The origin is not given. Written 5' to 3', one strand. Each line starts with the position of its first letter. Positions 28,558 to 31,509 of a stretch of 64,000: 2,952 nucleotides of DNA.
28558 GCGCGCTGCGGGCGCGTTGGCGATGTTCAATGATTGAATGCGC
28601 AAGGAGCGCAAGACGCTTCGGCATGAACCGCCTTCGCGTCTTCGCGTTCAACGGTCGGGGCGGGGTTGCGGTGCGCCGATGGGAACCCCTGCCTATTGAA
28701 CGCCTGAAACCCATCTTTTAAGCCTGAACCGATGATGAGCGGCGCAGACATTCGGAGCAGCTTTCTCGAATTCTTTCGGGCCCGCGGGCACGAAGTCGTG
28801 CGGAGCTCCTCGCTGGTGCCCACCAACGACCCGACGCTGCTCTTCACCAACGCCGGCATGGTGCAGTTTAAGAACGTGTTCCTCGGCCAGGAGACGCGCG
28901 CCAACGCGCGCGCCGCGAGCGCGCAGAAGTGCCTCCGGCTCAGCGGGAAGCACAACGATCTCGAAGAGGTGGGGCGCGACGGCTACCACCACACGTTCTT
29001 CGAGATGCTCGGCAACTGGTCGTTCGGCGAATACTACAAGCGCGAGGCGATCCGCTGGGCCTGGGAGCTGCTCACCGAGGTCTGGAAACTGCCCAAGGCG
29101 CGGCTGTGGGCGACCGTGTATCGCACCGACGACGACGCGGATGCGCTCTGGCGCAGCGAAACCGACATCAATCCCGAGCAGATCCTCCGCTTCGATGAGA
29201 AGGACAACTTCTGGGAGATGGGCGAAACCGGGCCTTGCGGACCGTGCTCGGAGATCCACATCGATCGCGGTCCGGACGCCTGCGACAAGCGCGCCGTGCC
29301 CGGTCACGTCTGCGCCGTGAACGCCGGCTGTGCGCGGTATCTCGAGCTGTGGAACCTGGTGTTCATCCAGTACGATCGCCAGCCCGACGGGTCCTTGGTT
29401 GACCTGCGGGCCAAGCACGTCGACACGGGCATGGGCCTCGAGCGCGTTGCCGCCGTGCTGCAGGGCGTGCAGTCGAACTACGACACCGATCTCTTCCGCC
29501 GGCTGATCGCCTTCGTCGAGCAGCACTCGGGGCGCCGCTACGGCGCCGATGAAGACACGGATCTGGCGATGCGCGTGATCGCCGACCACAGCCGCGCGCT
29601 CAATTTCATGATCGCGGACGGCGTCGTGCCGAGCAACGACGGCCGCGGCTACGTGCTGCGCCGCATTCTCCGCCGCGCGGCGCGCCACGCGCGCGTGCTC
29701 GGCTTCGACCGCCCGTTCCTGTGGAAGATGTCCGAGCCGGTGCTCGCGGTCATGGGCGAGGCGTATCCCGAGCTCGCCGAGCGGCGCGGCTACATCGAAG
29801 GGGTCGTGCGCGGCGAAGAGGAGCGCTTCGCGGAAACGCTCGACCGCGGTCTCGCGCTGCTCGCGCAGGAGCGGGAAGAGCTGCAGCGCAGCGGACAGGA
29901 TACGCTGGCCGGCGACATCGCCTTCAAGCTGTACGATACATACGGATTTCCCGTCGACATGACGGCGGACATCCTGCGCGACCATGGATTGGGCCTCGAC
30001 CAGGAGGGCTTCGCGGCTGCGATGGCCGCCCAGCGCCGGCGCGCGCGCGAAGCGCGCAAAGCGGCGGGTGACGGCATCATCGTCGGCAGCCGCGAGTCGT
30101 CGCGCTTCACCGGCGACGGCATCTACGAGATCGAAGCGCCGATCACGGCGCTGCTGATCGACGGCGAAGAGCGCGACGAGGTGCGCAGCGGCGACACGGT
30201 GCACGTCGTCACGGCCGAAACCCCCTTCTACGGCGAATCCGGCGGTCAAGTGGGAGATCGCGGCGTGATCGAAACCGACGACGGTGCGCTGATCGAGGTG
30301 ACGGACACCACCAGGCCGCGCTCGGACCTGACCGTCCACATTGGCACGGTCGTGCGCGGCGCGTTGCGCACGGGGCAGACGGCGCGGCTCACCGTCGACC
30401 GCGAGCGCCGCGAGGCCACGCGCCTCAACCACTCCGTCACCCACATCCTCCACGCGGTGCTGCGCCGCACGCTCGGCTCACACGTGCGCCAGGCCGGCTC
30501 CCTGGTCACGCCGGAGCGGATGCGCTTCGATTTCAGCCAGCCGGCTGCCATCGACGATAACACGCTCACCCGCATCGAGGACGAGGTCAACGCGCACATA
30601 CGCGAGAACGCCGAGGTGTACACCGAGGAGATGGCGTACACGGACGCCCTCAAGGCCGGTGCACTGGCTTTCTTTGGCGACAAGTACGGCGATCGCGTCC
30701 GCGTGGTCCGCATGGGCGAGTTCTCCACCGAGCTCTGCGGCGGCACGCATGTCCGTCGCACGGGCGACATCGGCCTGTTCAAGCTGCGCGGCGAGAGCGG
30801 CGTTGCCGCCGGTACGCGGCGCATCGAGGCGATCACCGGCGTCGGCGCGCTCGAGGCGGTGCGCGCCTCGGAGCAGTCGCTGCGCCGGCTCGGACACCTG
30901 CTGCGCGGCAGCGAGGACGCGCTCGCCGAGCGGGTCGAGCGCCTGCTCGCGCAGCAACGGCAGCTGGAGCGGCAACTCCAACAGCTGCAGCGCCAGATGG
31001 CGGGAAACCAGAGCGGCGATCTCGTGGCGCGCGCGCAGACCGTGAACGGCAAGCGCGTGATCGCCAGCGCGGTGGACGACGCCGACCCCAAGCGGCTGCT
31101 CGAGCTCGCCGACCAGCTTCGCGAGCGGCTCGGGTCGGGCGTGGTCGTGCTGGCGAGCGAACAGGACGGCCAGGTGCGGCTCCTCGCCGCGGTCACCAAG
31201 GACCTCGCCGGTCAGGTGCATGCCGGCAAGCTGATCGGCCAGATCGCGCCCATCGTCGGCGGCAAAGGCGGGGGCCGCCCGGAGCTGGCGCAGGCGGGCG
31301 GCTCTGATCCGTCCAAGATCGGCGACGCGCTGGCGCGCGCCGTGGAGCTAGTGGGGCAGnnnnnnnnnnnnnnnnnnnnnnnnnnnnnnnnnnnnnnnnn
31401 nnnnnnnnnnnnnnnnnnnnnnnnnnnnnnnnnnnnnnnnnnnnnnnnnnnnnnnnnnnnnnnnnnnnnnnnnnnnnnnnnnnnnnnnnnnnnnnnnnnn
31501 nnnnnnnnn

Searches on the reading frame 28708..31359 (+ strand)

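Call 84: search_protein_families(library=pfam, proteins=[window:28708-31359:+], max_evalue=0.00001)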
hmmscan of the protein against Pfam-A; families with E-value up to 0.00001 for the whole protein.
window:28708-31359:+ (884 aa): 3 families
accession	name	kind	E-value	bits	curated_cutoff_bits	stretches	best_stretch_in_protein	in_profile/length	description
PF01411.24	tRNA-synt_2c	-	1.1e-204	681.5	30.3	1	14-567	1-552/552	tRNA synthetases class II (A)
PF07973.19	tRNA_SAD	-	1.7e-18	66.7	24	1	664-707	1-44/44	Threonyl and Alanyl tRNA synthetase second additional domain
PF02272.25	DHHA1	-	5.2e-18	65.8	25.9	1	782-882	2-100/102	DHHA1 domain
